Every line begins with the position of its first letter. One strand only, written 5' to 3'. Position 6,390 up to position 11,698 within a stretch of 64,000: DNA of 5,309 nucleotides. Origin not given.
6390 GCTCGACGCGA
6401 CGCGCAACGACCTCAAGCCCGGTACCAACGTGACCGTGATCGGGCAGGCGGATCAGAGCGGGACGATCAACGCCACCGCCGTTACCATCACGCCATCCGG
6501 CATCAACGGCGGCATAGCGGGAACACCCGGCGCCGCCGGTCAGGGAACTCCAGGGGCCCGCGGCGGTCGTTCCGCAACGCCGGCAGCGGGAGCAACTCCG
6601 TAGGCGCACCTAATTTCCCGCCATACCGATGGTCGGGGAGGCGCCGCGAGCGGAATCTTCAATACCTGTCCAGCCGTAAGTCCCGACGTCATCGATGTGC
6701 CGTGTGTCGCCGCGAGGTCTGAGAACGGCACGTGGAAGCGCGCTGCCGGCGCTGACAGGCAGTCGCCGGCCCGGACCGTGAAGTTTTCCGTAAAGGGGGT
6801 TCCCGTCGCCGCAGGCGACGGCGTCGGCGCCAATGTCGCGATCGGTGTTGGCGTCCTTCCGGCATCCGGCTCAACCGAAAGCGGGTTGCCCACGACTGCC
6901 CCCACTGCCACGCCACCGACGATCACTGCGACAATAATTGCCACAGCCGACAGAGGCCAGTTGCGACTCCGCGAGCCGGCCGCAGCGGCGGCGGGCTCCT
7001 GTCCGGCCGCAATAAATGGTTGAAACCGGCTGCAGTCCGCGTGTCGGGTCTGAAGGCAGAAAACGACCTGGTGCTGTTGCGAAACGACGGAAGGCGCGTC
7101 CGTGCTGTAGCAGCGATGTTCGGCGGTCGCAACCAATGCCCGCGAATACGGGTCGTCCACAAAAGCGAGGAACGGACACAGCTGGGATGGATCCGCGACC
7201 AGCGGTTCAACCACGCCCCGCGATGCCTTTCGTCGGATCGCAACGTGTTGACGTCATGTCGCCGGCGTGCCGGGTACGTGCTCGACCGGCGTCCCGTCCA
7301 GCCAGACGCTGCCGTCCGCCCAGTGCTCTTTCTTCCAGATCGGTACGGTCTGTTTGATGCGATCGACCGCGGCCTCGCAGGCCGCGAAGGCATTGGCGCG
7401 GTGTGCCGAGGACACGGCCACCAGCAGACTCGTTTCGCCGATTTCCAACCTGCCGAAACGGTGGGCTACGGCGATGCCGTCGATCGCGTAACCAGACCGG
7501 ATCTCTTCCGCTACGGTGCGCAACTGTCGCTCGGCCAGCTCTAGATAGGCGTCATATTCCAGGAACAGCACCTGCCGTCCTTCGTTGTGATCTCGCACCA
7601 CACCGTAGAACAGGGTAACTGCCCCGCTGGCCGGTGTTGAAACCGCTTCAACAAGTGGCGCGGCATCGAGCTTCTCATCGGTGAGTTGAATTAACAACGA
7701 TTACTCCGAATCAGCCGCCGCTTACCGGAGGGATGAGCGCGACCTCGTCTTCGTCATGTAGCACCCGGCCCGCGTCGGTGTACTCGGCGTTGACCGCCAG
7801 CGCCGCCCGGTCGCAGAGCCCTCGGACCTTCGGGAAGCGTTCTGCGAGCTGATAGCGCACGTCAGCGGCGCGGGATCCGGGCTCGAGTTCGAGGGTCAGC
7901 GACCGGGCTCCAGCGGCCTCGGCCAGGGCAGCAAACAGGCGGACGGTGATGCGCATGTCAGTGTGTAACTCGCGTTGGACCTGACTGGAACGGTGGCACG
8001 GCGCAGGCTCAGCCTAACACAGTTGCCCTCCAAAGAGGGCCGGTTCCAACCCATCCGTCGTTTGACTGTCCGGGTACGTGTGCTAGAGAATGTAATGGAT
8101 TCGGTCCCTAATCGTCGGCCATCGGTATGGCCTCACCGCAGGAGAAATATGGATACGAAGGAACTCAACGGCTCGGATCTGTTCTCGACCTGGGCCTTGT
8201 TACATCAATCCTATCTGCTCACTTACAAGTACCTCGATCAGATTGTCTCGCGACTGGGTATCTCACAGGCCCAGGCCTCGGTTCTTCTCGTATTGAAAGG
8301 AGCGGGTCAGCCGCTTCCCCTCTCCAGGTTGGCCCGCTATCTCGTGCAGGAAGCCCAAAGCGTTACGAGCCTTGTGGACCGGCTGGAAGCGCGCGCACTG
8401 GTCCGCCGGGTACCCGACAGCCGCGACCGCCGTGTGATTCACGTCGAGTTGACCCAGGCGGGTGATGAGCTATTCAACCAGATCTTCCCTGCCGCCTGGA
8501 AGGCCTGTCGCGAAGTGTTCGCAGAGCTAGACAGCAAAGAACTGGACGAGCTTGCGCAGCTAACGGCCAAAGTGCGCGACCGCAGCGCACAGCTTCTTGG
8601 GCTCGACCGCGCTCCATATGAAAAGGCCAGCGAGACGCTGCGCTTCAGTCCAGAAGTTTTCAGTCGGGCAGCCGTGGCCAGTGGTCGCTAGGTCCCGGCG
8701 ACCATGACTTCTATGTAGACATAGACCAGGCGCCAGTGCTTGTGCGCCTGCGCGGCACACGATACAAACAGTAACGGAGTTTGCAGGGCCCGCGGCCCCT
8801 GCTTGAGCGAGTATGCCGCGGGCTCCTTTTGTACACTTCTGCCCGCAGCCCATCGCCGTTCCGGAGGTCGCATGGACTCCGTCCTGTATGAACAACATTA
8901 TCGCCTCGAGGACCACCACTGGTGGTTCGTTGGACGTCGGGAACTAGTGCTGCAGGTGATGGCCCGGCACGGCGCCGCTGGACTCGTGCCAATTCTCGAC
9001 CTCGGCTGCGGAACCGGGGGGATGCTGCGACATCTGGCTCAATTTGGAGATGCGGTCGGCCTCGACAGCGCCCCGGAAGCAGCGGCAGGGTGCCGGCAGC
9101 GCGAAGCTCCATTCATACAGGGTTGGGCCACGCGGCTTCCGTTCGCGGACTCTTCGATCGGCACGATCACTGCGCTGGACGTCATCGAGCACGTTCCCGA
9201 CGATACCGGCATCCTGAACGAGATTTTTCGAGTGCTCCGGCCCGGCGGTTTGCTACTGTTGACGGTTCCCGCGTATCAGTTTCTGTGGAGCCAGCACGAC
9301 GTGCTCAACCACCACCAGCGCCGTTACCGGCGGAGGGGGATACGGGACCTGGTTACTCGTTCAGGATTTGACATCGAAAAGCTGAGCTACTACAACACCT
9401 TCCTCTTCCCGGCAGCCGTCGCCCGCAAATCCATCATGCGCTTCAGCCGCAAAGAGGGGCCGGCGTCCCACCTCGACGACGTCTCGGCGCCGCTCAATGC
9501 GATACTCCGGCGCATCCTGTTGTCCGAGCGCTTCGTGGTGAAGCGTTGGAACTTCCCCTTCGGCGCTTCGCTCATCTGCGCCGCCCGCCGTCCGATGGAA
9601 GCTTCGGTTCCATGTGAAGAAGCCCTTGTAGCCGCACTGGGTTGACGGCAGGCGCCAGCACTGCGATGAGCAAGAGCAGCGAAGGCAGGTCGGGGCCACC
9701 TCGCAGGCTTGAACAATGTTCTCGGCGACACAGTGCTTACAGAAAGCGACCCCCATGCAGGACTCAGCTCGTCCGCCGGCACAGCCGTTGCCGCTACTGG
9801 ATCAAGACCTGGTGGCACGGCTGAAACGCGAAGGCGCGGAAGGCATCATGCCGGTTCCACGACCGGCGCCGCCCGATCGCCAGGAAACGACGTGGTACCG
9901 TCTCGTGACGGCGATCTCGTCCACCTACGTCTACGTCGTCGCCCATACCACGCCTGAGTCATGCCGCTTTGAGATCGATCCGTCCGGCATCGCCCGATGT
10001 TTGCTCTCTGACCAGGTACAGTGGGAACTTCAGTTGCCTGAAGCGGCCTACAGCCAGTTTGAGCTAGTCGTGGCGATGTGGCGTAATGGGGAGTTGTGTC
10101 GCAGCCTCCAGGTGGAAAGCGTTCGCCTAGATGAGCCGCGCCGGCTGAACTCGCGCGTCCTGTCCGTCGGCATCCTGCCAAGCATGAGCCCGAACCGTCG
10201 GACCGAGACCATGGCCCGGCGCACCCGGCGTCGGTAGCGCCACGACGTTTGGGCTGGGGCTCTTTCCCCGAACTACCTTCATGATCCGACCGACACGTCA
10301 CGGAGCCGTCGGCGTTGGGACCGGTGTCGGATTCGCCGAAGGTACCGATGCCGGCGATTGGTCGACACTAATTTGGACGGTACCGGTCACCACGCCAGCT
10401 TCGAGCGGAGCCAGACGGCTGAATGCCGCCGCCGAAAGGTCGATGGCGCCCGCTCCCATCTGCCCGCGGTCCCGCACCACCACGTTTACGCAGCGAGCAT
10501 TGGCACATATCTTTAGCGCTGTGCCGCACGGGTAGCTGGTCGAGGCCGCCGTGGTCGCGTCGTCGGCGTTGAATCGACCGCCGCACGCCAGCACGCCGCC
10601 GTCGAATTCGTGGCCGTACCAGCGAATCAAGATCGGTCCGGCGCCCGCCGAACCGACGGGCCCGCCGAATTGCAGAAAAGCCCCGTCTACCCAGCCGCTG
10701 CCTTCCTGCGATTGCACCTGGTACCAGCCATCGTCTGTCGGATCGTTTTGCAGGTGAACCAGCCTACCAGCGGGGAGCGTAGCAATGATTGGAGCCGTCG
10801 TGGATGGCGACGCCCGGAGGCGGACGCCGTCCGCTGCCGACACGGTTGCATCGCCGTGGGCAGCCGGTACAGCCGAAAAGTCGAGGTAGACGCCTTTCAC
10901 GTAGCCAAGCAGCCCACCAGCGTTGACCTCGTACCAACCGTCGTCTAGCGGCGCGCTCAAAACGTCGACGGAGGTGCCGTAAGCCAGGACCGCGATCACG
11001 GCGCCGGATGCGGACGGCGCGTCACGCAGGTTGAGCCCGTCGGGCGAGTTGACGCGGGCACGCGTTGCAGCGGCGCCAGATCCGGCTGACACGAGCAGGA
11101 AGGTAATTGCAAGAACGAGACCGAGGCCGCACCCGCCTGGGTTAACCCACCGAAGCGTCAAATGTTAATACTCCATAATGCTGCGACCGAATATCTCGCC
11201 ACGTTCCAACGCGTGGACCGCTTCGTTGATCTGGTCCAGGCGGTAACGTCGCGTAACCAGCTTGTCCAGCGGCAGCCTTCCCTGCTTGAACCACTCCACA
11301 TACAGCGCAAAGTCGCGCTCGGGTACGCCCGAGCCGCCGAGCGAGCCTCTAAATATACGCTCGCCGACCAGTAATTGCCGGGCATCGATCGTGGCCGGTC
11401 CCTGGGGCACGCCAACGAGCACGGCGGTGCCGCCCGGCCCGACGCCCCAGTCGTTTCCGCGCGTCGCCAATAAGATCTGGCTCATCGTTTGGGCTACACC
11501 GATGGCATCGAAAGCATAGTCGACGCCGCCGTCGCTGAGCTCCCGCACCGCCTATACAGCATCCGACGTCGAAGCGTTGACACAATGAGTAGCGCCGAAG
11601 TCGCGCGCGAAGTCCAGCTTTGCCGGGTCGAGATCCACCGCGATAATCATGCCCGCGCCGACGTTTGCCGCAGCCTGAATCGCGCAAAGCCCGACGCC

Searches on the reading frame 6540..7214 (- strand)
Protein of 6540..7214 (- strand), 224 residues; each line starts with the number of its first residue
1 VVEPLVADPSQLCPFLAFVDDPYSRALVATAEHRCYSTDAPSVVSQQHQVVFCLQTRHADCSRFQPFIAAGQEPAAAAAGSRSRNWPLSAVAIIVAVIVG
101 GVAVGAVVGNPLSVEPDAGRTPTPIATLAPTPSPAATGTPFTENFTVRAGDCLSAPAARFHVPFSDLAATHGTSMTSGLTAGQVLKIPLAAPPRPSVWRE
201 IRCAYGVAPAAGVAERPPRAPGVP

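Call 51: search_protein_families(library=pfam, proteins=[window:6540-7214:-], max_evalue=0.001)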
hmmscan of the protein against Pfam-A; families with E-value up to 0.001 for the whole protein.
window:6540-7214:- (224 aa): 1 family
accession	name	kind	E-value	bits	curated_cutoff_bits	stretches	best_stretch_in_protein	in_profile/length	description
PF01476.26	LysM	-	0.00049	20.4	20.9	1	146-188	2-43/43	LysM domain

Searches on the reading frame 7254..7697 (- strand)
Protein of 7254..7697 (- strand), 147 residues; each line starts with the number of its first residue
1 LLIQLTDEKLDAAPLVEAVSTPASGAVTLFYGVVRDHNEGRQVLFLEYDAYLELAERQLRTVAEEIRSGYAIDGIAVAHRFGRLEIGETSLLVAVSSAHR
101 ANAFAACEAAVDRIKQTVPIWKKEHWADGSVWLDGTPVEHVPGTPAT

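Call 51: search_protein_families(library=pfam, proteins=[window:7254-7697:-], max_evalue=0.001)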
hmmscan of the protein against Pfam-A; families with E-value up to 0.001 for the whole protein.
window:7254-7697:- (147 aa): 1 family
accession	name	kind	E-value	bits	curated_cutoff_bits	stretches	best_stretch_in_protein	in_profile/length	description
PF02391.22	MoaE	-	1.3e-37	128.9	23.4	1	5-116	1-113/114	MoaE protein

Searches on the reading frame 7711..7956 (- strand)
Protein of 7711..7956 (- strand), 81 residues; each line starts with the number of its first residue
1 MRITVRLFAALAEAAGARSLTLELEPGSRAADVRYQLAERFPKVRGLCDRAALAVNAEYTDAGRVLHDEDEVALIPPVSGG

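Call 51: search_protein_families(library=pfam, proteins=[window:7711-7956:-], max_evalue=0.001)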
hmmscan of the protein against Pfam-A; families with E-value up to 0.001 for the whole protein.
window:7711-7956:- (81 aa): 1 family
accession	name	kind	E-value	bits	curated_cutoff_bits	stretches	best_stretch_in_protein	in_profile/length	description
PF02597.26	ThiS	-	1.3e-14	54.9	22.5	1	5-81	1-76/76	ThiS family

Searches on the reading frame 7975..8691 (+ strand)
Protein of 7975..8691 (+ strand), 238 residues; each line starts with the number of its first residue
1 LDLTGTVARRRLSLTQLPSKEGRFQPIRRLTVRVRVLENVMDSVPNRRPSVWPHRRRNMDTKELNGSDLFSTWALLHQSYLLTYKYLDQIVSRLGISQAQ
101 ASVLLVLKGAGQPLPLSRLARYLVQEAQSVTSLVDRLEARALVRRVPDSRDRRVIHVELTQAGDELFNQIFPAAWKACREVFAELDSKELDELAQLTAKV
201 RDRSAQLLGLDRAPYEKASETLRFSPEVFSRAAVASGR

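Call 51: search_protein_families(library=pfam, proteins=[window:7975-8691:+], max_evalue=0.001)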
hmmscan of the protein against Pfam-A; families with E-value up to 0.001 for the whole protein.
window:7975-8691:+ (238 aa): 4 families
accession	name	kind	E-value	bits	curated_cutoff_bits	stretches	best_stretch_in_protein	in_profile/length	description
PF12802.13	MarR_2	-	2.1e-11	44.3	27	1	94-153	1-60/61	MarR family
PF01047.28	MarR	-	4.5e-08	33.3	24.6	1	96-154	1-58/59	MarR family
PF13463.12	HTH_27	-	3.8e-06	27.5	22.2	1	99-163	4-68/68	Winged helix DNA-binding domain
PF22381.2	Staph_reg_Sar_Rot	-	1.4e-05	25.5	27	1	88-170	4-85/85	Transcriptional regulator SarA/Rot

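Call 60: search_protein_families(library=ncbifam, proteins=[window:7975-8691:+], max_evalue=0.01)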
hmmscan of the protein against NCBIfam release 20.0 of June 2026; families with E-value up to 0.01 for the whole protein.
window:7975-8691:+ (238 aa): 13 families
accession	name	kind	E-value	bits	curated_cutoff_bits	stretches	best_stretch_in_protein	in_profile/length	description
NF008122.0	PRK10870.1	equivalog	5.4e-11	42.5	157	1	117-206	75-164/176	transcriptional repressor MprA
NF053777.1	Saro0803TransReg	equivalog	4.8e-09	36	200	1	83-200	22-138/140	Saro_0803 family transcriptional regulator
TIGR02337.1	HpaR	equivalog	6.9e-09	35.6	121.2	1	89-198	19-127/130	homoprotocatechuate degradation operon regulator HpaR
NF002926.0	PRK03573.1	equivalog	2.9e-08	33.8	120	1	91-206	24-139/144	transcriptional regulator SlyA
NF008565.1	PRK11512.1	equivalog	5.8e-08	32.9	240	1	85-200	27-142/144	multiple antibiotic resistance transcriptional regulator MarR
NF045593.1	bilirub_TF_BilQ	equivalog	8.4e-08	32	125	1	115-202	46-133/135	bilirubin utilization transcriptional regulator BilQ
NF052638.1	TransRegOhrRVib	equivalog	8.8e-07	28.7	200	1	91-200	30-136/141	transcriptional regulator OhrR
NF041230.1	BagL_FevM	exception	1.2e-06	28.6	230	1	97-197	39-138/145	MarR family transcriptional regulator BagL/FevM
NF050133.1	TransRegFabT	equivalog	1.4e-05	25.4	200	1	117-191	47-121/138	fatty acid biosynthesis transcriptional regulator FabT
NF052438.1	TransRegRv0880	equivalog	7e-05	22.7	220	1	96-195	32-130/143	Rv0880 family HTH-type transcriptional regulator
TIGR04472.1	reg_rSAM_mob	hypoth_equivalog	0.0019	18.2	240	1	98-170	31-102/141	radical SAM mobile pair system MarR family transcriptional regulator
NF053814.1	teico_TcaR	equivalog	0.0047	17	170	1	80-203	20-144/151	MarR family transcriptional regulator TcaR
NF038251.1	AdcR_fam_Zn_TF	equivalog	0.0055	17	175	1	91-164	29-100/143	zinc-dependent MarR family transcriptional regulator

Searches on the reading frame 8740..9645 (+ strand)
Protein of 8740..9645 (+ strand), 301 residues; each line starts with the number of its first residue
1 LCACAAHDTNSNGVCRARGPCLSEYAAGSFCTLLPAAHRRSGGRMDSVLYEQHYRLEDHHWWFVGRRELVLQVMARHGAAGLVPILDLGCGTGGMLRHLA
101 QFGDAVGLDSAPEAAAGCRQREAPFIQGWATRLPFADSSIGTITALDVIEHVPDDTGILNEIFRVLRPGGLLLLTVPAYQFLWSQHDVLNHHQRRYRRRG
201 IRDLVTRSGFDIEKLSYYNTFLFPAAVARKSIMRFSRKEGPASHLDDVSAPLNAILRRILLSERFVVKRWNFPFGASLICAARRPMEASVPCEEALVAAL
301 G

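Call 60: search_protein_families(library=ncbifam, proteins=[window:8740-9645:+], max_evalue=0.01)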
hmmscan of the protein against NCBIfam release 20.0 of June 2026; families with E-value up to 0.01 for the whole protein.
window:8740-9645:+ (301 aa): 33 families (the best 25 are shown)
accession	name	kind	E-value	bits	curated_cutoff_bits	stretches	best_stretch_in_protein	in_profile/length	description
NF045667.1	MTase_DVU1556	equivalog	3.8e-18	65.7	155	1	69-175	10-120/213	DVU_1556 family methyltransferase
TIGR02072.1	BioC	equivalog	5.7e-11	42.7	184.95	1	83-190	36-148/244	malonyl-ACP O-methyltransferase BioC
NF001244.0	PRK00216.1-5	equivalog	7.8e-10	38.4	216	1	66-173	37-152/236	bifunctional demethylmenaquinone methyltransferase/2-methoxy-6-polyprenyl-1,4-benzoquinol methylase UbiE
NF045825.1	FAmtase_mtf2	equivalog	9.5e-10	38.1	400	1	85-175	62-159/248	fatty-acid O-methyltransferase Mtf2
NF045823.1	PthPhpthDimycoMt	equivalog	2e-09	37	300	1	85-174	70-166/256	phthiotriol/phenolphthiotriol dimycocerosates methyltransferase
TIGR01934.1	MenG_MenH_UbiE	subfamily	2.5e-09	36.8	158.35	1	84-174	42-141/223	ubiquinone/menaquinone biosynthesis methyltransferase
NF001241.0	PRK00216.1-2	equivalog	2.7e-08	33.7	327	1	84-175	54-148/231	demethylmenaquinone methyltransferase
NF008823.0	PRK11873.1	subfamily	5.5e-08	32.6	263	1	85-172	81-179/272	arsenite methyltransferase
NF041537.1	ArsM_AhpD_UU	exception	8.4e-08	31.4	510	1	85-175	80-181/345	arsenite methyltransferase/AhpD domain selenoprotein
NF041536.1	ArsM_DUF2284_UU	exception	9.1e-08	30.9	575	1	85-175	80-181/459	arsenite methyltransferase/DUF2284 domain selenoprotein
TIGR01983.1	UbiG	equivalog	1.7e-06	27.5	102.95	1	83-175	51-152/228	bifunctional 2-polyprenyl-6-hydroxyphenol methylase/3-demethylubiquinol 3-O-methyltransferase UbiG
NF010703.0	PRK14103.1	equivalog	2.5e-06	27.1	320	1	70-223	18-173/256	trans-aconitate 2-methyltransferase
NF007610.0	PRK10258.1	equivalog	4.4e-06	26.2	342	1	79-176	40-140/251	malonyl-ACP O-methyltransferase BioC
NF001243.0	PRK00216.1-4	equivalog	3.1e-05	23.4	235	1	84-173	50-150/237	demethylmenaquinone methyltransferase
TIGR02752.1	MenG_heptapren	equivalog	3.3e-05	23.5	419.85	1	85-172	49-147/231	demethylmenaquinone methyltransferase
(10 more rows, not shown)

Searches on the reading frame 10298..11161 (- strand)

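Call 53: search_protein_families(library=pfam, proteins=[window:10298-11161:-], max_evalue=0.001)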
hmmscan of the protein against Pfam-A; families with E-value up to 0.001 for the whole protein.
window:10298-11161:- (287 aa): 4 families
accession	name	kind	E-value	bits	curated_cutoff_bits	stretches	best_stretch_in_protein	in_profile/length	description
PF08239.17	SH3_3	-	1.8e-25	89.3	27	2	111-164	1-54/54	Bacterial SH3 domain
PF06347.19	SH3_4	-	2e-13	50.3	24.1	2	110-159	2-50/56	Bacterial SH3 domain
PF03330.24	DPBB_1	-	1.3e-10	41.7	28.8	1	181-259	8-80/83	Lytic transglycolase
PF18348.7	SH3_16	-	1.2e-09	38.2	25.8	1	45-89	1-45/49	Bacterial dipeptidyl-peptidase Sh3 domain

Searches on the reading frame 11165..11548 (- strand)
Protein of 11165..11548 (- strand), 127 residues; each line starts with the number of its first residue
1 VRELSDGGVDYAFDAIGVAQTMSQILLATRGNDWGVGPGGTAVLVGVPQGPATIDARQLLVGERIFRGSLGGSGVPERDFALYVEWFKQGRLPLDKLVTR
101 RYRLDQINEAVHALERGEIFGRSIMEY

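Call 51: search_protein_families(library=pfam, proteins=[window:11165-11548:-], max_evalue=0.001)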
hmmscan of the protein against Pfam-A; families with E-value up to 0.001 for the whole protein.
window:11165-11548:- (127 aa): 2 families
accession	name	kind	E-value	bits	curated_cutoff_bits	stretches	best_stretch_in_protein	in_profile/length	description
PF00107.32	ADH_zinc_N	-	4.5e-10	40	31.8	1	2-88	51-128/129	Zinc-binding dehydrogenase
PF13602.12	ADH_zinc_N_2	-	1.7e-05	26.2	27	1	4-122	19-131/134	Zinc-binding dehydrogenase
